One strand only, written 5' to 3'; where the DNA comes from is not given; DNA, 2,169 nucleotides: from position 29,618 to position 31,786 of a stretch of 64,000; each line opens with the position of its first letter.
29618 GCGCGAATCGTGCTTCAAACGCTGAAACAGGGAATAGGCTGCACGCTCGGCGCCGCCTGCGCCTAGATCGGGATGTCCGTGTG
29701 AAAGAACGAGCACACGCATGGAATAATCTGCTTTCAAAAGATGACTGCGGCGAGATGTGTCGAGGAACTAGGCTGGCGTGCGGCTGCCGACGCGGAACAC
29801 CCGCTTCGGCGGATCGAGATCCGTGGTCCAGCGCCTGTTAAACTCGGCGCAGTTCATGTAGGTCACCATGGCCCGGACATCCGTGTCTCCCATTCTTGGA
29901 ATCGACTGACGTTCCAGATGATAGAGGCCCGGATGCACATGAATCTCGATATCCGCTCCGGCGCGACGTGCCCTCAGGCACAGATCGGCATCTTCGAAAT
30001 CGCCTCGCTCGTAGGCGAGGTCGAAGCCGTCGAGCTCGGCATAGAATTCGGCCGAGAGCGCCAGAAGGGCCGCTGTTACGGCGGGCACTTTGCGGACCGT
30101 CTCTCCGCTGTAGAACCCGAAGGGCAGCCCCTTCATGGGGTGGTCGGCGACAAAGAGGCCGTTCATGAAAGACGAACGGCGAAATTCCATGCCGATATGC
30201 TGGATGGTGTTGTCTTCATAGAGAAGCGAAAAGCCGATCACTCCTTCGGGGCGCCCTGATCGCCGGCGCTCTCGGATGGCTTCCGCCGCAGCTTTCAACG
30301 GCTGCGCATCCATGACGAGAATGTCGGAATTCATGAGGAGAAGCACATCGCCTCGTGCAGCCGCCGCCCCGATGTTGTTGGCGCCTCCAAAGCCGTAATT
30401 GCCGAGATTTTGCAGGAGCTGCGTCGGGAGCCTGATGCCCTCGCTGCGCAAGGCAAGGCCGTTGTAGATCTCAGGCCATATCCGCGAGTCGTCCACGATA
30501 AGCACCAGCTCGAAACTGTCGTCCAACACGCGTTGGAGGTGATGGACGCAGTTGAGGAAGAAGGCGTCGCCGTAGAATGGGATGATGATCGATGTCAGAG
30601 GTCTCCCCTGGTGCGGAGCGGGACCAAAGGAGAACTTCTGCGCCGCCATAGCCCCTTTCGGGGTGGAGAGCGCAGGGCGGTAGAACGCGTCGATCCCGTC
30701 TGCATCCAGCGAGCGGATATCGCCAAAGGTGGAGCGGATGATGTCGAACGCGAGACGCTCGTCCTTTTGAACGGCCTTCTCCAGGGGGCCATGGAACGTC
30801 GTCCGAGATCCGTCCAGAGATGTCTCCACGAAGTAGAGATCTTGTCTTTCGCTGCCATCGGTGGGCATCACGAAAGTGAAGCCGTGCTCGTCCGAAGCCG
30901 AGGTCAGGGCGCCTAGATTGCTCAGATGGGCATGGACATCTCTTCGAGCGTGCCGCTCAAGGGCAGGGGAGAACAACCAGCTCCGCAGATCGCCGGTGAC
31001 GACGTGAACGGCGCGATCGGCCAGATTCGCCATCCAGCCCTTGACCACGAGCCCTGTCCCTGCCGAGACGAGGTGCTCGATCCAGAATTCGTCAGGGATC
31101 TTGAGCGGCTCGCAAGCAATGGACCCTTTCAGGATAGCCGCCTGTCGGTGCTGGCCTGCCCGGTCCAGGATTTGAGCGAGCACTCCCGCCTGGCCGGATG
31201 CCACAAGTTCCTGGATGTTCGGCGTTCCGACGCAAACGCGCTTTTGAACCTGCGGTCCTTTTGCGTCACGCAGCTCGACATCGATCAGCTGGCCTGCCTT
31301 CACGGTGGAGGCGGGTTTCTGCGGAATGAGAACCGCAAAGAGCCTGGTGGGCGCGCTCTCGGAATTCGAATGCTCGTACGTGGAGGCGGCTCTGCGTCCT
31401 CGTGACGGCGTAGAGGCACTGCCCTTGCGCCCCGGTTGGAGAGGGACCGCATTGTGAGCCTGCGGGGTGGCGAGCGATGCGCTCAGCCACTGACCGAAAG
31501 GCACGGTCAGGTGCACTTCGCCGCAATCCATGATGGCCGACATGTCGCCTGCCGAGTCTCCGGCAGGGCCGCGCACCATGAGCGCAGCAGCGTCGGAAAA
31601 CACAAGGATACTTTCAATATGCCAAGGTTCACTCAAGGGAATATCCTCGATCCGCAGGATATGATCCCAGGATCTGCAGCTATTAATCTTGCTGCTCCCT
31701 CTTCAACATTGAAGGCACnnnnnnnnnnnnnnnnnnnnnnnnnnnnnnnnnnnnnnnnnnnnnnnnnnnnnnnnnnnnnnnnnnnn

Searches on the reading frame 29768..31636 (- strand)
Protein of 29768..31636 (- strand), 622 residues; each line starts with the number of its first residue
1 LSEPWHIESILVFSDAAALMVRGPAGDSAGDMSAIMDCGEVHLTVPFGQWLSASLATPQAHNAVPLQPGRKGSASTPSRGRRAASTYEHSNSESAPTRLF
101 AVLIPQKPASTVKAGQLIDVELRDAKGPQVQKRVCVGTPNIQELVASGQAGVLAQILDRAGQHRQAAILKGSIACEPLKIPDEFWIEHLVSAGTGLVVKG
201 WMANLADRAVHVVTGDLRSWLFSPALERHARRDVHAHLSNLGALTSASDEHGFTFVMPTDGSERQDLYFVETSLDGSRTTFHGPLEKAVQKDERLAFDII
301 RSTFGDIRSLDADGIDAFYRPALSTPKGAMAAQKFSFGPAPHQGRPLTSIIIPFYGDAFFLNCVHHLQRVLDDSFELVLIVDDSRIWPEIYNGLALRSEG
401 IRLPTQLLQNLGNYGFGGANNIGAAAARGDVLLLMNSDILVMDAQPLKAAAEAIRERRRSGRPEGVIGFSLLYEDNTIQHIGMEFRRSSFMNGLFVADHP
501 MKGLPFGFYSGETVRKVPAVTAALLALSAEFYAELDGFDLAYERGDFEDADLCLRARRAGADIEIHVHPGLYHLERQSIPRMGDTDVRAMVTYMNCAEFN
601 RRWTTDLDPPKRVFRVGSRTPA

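Call 7: search_protein_families(library=pfam, proteins=[window:29768-31636:-], max_evalue=0.01)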
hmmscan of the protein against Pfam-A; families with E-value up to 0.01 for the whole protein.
window:29768-31636:- (622 aa): 2 families
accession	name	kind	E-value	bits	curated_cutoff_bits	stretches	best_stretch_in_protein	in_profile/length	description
PF00535.33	Glycos_transf_2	-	2.5e-08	34.5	23.3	1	349-455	1-105/168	Glycosyl transferase family 2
PF13641.12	Glyco_tranf_2_3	-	2.4e-05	24.9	27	1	348-577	3-215/230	Glycosyltransferase like family 2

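Call 8: search_protein_families(library=ncbifam, proteins=[window:29768-31636:-], max_evalue=0.01)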
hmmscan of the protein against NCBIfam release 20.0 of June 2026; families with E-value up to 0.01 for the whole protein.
window:29768-31636:- (622 aa): 4 families
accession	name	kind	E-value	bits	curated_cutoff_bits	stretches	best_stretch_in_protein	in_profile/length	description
TIGR03965.1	mycofact_glyco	equivalog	6.7e-06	25.2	280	1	516-573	225-280/467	mycofactocin biosynthesis glycosyltransferase MftF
NF050819.1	PolSacchBiosHfsG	equivalog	0.0002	20.6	500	1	343-456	9-119/302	polysaccharide biosynthesis protein HfsG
TIGR04283.1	glyco_like_mftF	equivalog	0.003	17.2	182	0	349-457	2-101/221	TIGR04283 family arsenosugar biosynthesis glycosyltransferase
NF041875.1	EPS_EpsD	equivalog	0.0034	16.8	370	0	368-442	24-93/325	exopolysaccharide biosynthesis glycosyltransferase EpsD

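Call 68: search_dna_similar(query=window:29771-31636:-, collection=plasmids, mode=protein, max_evalue=0.00001, max_rows=40, rows=spread)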
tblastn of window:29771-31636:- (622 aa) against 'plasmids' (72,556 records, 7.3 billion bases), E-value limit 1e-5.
Records with a match: 120; places in all: 122; records where one place covers at least 80% of the query: 1.
Best place of each record, by identity: <60% 120.
By first word of the organism name: Sinorhizobium 70; Azospirillum 21; Ensifer 9; Phyllobacterium 5; Chelatococcus 2; Neorhizobium 2; Gluconobacter 2; Microvirga 1; Roseomonas 1; Pararhizobium 1; and 6 more.
By predicted mobility (MOB-suite, as given by PLSDB): mobilizable 60; non-mobilizable 50; conjugative 10.
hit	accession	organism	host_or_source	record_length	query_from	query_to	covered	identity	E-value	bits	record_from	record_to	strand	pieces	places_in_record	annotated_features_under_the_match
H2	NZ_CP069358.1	Microvirga sp. VF16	Vachellia farnesiana,Cell culture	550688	59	611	89%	49.5%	1e-146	476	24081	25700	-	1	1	hypothetical protein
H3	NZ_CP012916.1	Azospirillum brasilense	Digitaria eriantha,microbe,root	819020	333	608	44%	35.6%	7e-21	105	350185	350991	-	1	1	glycosyltransferase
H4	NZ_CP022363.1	Azospirillum sp. TSH58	single cell,paddy soils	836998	333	608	44%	35.6%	1e-20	105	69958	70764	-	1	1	glycosyltransferase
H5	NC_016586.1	Azospirillum lipoferum 4B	-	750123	343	604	42%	36.9%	6e-20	102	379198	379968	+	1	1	glycosyltransferase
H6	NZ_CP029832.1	Azospirillum ramasamyi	single cell,Cow dung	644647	345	604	42%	36.8%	4e-19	100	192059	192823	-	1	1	glycosyltransferase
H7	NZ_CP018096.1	Chelatococcus daeguensis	sigle cell,power plant biotrickling ...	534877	345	603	42%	34.6%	4e-17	94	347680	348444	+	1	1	glycosyltransferase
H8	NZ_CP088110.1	Sinorhizobium medicae WSM1115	cell culture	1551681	343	608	43%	33.1%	3e-22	109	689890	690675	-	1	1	none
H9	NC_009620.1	Sinorhizobium medicae WSM419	-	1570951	343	608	43%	33.1%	4e-22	109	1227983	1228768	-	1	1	none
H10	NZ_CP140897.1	Sinorhizobium medicae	Medicago lupulina,whole organism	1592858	343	608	43%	33.1%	4e-22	109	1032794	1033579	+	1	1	none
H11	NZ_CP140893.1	Sinorhizobium medicae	Medicago lupulina,whole organism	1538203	343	608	43%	33.1%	4e-22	109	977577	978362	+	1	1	none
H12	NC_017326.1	Sinorhizobium meliloti SM11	-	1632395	346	607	42%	33.6%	2e-22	110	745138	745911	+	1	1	none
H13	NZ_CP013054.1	Sinorhizobium americanum CCGM7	Phaseolus vulgaris,root nodules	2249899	342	604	42%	33.2%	1e-20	104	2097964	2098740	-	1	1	none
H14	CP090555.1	Neorhizobium galegae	Galega,Cell culture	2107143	346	607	42%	33.3%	2e-19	100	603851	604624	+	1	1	none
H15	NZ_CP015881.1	Ensifer adhaerens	silty clay loam soil (pH 6.1)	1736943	333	607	44%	31.7%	3e-20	103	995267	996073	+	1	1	none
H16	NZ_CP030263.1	Ensifer adhaerens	Zea mays,whole organism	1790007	333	607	44%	31.7%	5e-20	102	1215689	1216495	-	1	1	none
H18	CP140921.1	Sinorhizobium meliloti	Medicago lupulina,whole organism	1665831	346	607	42%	33.2%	1e-22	111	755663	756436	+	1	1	glycosyltransferase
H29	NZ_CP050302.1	Phyllobacterium sp. 628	Oxytropis pumilio,cell culture,root ...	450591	327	607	45%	30.9%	8e-19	99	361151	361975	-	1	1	glycosyltransferase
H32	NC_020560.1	Sinorhizobium meliloti 2011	-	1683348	346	607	42%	32.8%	9e-22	108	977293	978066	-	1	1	none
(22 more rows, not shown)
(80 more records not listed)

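Call 69: get_annotated_region(hit=H32, flank=18000)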
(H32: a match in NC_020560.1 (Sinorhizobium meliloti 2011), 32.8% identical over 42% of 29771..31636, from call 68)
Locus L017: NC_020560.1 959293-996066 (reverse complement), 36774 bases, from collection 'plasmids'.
description: Sinorhizobium meliloti 2011 plasmid pSymB, complete sequence
organism: Sinorhizobium meliloti 2011 (NCBI taxid 1286640)
taxonomy: Bacteria; Pseudomonadota; Alphaproteobacteria; Hyphomicrobiales; Rhizobiaceae; Sinorhizobium; Sinorhizobium meliloti; Sinorhizobium meliloti 2011
host: -; source: -; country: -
typing (MOB-suite, as given by PLSDB): mobilizable; relaxase MOBQ
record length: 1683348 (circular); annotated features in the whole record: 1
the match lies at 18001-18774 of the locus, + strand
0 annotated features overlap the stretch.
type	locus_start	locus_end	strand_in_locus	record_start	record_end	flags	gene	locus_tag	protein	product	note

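Call 70: get_annotated_region(hit=H18, flank=18000)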
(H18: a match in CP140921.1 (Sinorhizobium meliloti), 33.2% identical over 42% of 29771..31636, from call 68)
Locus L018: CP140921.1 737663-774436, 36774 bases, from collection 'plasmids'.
description: Sinorhizobium meliloti strain ml56 plasmid pSymB, complete sequence
organism: Sinorhizobium meliloti (NCBI taxid 382)
taxonomy: Bacteria; Pseudomonadota; Alphaproteobacteria; Hyphomicrobiales; Rhizobiaceae; Sinorhizobium; Sinorhizobium meliloti
host: -; source: Medicago lupulina,whole organism; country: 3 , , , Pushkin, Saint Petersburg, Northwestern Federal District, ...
typing (MOB-suite, as given by PLSDB): mobilizable; relaxase MOBQ
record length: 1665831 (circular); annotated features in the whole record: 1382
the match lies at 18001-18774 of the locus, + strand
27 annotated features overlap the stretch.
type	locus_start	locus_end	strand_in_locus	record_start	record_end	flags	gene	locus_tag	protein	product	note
CDS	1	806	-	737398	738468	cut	rfbB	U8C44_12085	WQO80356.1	dTDP-glucose 4,6-dehydratase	-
CDS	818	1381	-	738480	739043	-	rfbC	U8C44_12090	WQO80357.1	dTDP-4-dehydrorhamnose 3,5-epimerase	-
CDS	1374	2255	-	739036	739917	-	rfbA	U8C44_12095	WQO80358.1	glucose-1-phosphate thymidylyltransferase RfbA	-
CDS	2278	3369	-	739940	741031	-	-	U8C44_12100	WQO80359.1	glycoside hydrolase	-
CDS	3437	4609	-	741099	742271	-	-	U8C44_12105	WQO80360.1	polysaccharide pyruvyl transferase family protein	-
CDS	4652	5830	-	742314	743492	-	-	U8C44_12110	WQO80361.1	polysaccharide pyruvyl transferase family protein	-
CDS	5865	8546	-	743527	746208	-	-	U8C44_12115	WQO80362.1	glycosyltransferase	-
CDS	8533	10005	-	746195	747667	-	-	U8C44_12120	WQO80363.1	DUF6212 domain-containing protein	-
CDS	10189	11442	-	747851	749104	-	-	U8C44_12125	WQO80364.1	glycosyltransferase family 4 protein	-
CDS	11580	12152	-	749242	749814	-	-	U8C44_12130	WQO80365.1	MarR family transcriptional regulator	-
CDS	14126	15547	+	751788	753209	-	-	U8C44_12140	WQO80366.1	HlyD family type I secretion periplasmic adaptor subunit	-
CDS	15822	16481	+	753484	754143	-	-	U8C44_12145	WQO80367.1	calcium-binding protein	-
CDS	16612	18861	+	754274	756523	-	-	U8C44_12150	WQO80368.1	glycosyltransferase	-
CDS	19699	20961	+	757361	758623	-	-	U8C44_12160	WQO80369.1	glycosyltransferase family 4 protein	-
CDS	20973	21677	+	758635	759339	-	-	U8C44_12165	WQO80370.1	hypothetical protein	-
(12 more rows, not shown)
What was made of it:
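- Closest known: ExpE2 / WgeB-type extended GT2. Same: In S. meliloti, expE2 is the gene directly after the RTX gene expE1 (call 70).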

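Call 74: get_annotated_region(hit=H3, flank=12000)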
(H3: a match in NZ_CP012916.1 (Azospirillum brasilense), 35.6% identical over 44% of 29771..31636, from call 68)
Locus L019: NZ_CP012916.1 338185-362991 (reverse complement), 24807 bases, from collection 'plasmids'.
description: Azospirillum brasilense strain Sp 7 plasmid ABSP7_p2, complete sequence
organism: Azospirillum brasilense (NCBI taxid 192)
taxonomy: Bacteria; Pseudomonadota; Alphaproteobacteria; Rhodospirillales; Azospirillaceae; Azospirillum; Azospirillum brasilense
host: -; source: Digitaria eriantha,microbe,root; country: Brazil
typing (MOB-suite, as given by PLSDB): non-mobilizable
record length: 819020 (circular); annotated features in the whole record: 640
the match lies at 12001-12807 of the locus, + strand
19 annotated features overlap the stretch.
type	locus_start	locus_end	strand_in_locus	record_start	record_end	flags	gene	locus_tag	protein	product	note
CDS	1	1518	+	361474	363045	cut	-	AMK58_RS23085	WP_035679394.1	malonyl-CoA synthase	-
CDS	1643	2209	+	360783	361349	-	-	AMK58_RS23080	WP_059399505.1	TetR/AcrR family transcriptional regulator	GO:0006355 - regulation of DNA-templated transcription [Evidence IEA]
CDS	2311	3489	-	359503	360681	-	-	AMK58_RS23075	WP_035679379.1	DUF2336 domain-containing protein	-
CDS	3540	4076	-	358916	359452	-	-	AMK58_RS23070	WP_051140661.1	MarR family winged helix-turn-helix transcriptional regulator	GO:0006355 - regulation of DNA-templated transcription [Evidence IEA]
CDS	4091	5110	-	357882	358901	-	galE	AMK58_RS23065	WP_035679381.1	UDP-glucose 4-epimerase GalE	GO:0006012 - galactose metabolic process [Evidence IEA]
CDS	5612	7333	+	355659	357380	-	-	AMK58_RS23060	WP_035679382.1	type I secretion system permease/ATPase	GO:0030253 - protein secretion by the type I secretion system [Evidence IEA]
CDS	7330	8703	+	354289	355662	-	-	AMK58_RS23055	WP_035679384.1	HlyD family type I secretion periplasmic adaptor subunit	GO:0030253 - protein secretion by the type I secretion system [Evidence IEA]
CDS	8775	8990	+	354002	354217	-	-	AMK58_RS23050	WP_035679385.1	hypothetical protein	-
CDS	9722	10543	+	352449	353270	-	-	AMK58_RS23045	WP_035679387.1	calcium-binding protein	-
CDS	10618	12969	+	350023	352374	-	-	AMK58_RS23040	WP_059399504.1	glycosyltransferase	-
CDS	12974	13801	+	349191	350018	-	-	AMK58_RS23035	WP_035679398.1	class I SAM-dependent methyltransferase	-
CDS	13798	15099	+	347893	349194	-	-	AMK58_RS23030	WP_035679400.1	glycosyltransferase family 4 protein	-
CDS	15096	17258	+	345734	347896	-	-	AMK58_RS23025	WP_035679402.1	hypothetical protein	-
CDS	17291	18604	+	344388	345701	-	-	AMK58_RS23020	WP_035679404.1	glycosyltransferase family 4 protein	-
CDS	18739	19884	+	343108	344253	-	-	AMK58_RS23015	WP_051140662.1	hypothetical protein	-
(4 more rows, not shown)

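Call 75: get_annotated_region(hit=H7, flank=12000)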
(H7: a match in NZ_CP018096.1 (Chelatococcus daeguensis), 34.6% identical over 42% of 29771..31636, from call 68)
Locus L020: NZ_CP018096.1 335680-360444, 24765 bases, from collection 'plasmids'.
description: Chelatococcus daeguensis strain TAD1 plasmid pTAD1, complete sequence
organism: Chelatococcus daeguensis (NCBI taxid 444444)
taxonomy: Bacteria; Pseudomonadota; Alphaproteobacteria; Hyphomicrobiales; Chelatococcaceae; Chelatococcus; Chelatococcus daeguensis
host: -; source: sigle cell,power plant biotrickling filter; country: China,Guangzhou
typing (MOB-suite, as given by PLSDB): non-mobilizable
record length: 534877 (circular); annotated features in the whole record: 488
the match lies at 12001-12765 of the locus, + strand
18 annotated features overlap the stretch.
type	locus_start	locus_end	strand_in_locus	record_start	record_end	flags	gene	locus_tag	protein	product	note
CDS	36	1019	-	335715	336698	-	-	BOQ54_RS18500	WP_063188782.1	TRAP transporter substrate-binding protein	-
CDS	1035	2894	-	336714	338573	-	-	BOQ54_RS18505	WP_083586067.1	glycoside hydrolase family 2 TIM barrel-domain containing protein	GO:0005975 - carbohydrate metabolic process [Evidence IEA]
CDS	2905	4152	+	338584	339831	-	-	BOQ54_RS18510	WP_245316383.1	LacI family DNA-binding transcriptional regulator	GO:0006351 - DNA-templated transcription [Evidence IEA]; GO:0045892 - negative regulation of DNA-templated ...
CDS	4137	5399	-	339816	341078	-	-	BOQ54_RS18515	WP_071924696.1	glycosyltransferase family 4 protein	-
CDS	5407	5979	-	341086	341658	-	-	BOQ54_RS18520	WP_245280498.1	MarR family transcriptional regulator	GO:0006355 - regulation of DNA-templated transcription [Evidence IEA]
CDS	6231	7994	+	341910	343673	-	-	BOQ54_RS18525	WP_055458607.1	type I secretion system permease/ATPase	-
CDS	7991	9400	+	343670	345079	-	-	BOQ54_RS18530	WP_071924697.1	HlyD family type I secretion periplasmic adaptor subunit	GO:0030253 - protein secretion by the type I secretion system [Evidence IEA]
CDS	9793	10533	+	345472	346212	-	-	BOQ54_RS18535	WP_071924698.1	calcium-binding protein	-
CDS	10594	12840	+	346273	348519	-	-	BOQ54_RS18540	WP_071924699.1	glycosyltransferase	-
CDS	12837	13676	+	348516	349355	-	-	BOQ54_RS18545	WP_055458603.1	class I SAM-dependent methyltransferase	-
CDS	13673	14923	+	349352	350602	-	-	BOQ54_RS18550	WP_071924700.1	glycosyltransferase family 4 protein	-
CDS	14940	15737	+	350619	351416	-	-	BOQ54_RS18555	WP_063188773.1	hypothetical protein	-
CDS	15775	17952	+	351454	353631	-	-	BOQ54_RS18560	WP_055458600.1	hypothetical protein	-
CDS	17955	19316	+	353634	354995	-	-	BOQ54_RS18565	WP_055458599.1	glycosyltransferase family 4 protein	-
CDS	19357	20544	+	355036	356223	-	-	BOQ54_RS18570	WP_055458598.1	polysaccharide pyruvyl transferase family protein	-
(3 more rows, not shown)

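Call 76: get_annotated_region(hit=H29, flank=12000)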
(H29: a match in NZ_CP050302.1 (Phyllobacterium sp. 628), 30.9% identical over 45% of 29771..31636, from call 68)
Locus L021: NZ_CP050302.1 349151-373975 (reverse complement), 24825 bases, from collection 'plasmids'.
description: Phyllobacterium sp. 628 plasmid p_2, complete sequence
organism: Phyllobacterium sp. 628 (NCBI taxid 2718938)
taxonomy: Bacteria; Pseudomonadota; Alphaproteobacteria; Hyphomicrobiales; Phyllobacteriaceae; Phyllobacterium; Phyllobacterium sp. 628
host: -; source: Oxytropis pumilio,cell culture,root nodule; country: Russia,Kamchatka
typing (MOB-suite, as given by PLSDB): non-mobilizable
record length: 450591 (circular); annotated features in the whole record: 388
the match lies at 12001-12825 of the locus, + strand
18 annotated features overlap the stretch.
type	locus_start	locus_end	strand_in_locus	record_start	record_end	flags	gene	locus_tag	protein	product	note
CDS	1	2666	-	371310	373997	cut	-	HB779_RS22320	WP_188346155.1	glycosyltransferase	-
CDS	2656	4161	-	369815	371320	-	-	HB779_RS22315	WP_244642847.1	DUF6212 domain-containing protein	-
CDS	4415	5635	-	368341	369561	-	-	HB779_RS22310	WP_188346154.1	glycosyltransferase family 4 protein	-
CDS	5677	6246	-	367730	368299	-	-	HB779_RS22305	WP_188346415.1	MarR family transcriptional regulator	GO:0006355 - regulation of DNA-templated transcription [Evidence IEA]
CDS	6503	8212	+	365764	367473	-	-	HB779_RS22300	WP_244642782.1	type I secretion system permease/ATPase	-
CDS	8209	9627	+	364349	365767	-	-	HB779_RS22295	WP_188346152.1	HlyD family type I secretion periplasmic adaptor subunit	GO:0030253 - protein secretion by the type I secretion system [Evidence IEA]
CDS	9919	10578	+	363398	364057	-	-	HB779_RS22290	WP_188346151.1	calcium-binding protein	-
CDS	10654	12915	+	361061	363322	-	-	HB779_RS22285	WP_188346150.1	glycosyltransferase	-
CDS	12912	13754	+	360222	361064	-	-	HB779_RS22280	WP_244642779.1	class I SAM-dependent methyltransferase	-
CDS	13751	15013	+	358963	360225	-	-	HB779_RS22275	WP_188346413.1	glycosyltransferase family 4 protein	-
CDS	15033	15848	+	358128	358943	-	-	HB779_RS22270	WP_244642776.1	hypothetical protein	-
CDS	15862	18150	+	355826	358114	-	-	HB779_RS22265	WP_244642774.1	hypothetical protein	-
CDS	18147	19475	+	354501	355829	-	-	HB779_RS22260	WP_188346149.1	glycosyltransferase family 4 protein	-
CDS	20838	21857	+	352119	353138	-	galE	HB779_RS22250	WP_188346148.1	UDP-glucose 4-epimerase GalE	GO:0006012 - galactose metabolic process [Evidence IEA]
CDS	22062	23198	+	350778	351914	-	-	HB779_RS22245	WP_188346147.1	transporter substrate-binding domain-containing protein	-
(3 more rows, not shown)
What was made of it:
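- Closest known: ExpE6 / WgeF of the Sinorhizobium meliloti galactoglucan. Same: Encoded in a cluster with a T1SS, an RTX protein, an ExpE2-type GT2 and GT4 enzymes (calls 70, 74-76).
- Exp-type clusters secrete ExpE1 through ExpD1/D2 with ExpE6 encoded several genes away (calls 70, 74-76).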

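Call 100: search_solved_structures(query=A3, max_evalue=0.001, show_alignments=1)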
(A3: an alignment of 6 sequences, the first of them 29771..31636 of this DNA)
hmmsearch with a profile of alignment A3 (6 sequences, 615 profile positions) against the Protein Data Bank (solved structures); distinct sequences matched with E-value up to 0.001: 5.
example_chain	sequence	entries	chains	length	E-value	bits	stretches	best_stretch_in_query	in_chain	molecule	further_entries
5hea_A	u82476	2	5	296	3.2e-06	29.4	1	333-430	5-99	Putative glycosyltransferase (GalT1)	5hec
6pxu_A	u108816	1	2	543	4.4e-06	28.9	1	333-421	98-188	Polypeptide N-acetylgalactosaminyltransferase 12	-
8vh7_A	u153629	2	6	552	0.00012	24.1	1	329-426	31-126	Heparosan synthase B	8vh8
8viw_A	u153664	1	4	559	0.00013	24.1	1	329-426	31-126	Heparosan synthase B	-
3bcv_A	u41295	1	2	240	0.00034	22.7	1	333-428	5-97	Putative glycosyltransferase protein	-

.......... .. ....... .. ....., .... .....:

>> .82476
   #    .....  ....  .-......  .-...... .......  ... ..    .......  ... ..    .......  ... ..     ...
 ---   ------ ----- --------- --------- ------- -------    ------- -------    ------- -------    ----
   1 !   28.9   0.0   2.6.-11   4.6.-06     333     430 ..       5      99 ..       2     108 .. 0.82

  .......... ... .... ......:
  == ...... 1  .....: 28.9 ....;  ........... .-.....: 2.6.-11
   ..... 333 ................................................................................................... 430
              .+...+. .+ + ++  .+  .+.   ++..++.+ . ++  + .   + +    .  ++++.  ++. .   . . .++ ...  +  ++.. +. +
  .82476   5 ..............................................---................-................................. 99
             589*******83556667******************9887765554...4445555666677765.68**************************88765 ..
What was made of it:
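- The DxD position is anchored to PDB 5hea through GT2ext (call 100).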

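Call 101: search_solved_structures(query=A4, max_evalue=1)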
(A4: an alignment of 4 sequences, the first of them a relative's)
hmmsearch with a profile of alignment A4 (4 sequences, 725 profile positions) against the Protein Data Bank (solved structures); distinct sequences matched with E-value up to 1: 0.

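Call 105: search_protein_families(library=pfam, proteins=[L017:21675-23900:+, L020:15775-17949:+, L019:15096-17255:+, L017:16612-18858:+, L018:8533-10002:-, L018:5865-8543:-], max_evalue=0.01)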
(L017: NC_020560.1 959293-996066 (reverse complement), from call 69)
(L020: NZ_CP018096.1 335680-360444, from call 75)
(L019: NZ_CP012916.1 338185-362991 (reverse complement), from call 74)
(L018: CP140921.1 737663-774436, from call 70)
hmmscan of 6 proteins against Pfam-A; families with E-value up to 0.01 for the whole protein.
L017:21675-23900:+ (742 aa): 0 families

L020:15775-17949:+ (725 aa): 0 families

L019:15096-17255:+ (720 aa): 0 families

L017:16612-18858:+ (749 aa): 4 families
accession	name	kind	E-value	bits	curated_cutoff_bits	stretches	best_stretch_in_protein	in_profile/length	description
PF00535.33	Glycos_transf_2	-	2.1e-13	51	23.3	1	467-647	1-164/168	Glycosyl transferase family 2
PF13641.12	Glyco_tranf_2_3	-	3.1e-07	31.1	27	1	466-694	3-217/230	Glycosyltransferase like family 2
PF13712.12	Glyco_tranf_2_5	-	3.8e-05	24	27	1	505-679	9-178/210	Glycosyltransferase like family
PF02709.20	Glyco_transf_7C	-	0.0057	16.7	23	0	631-680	15-64/78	N-terminal domain of galactosyltransferase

L018:8533-10002:- (489 aa): 1 family
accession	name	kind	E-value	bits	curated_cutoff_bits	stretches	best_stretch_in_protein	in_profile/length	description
PF19717.4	DUF6212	-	2.8e-126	422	26.4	1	61-459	1-395/395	Family of unknown function (DUF6212)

L018:5865-8543:- (892 aa): 7 families
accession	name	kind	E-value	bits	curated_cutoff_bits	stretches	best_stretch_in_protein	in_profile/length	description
PF13692.12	Glyco_trans_1_4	-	1e-20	74.9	27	1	688-831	3-141/142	Glycosyl transferases group 1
PF00534.26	Glycos_transf_1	-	3.4e-20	72.7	26.4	1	681-829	10-159/172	Glycosyl transferases group 1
PF13439.12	Glyco_transf_4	-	1.5e-12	48.3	28.5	1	493-661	1-165/170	Glycosyltransferase Family 4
PF00535.33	Glycos_transf_2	-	3e-12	47.2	23.3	1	12-170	2-156/168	Glycosyl transferase family 2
PF13579.12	Glyco_trans_4_4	-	3.5e-08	34.4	29.7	1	494-661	1-158/158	Glycosyl transferase 4-like domain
PF20706.3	GT4-conflict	-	1e-07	31.8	26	1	679-833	191-358/385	Family 4 Glycosyltransferase in conflict systems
PF13641.12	Glyco_tranf_2_3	-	3.4e-06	27.7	27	1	11-206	4-207/230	Glycosyltransferase like family 2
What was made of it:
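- Closest known: ExpE6 / WgeF of the Sinorhizobium meliloti galactoglucan. Same: No Pfam family (call 105).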
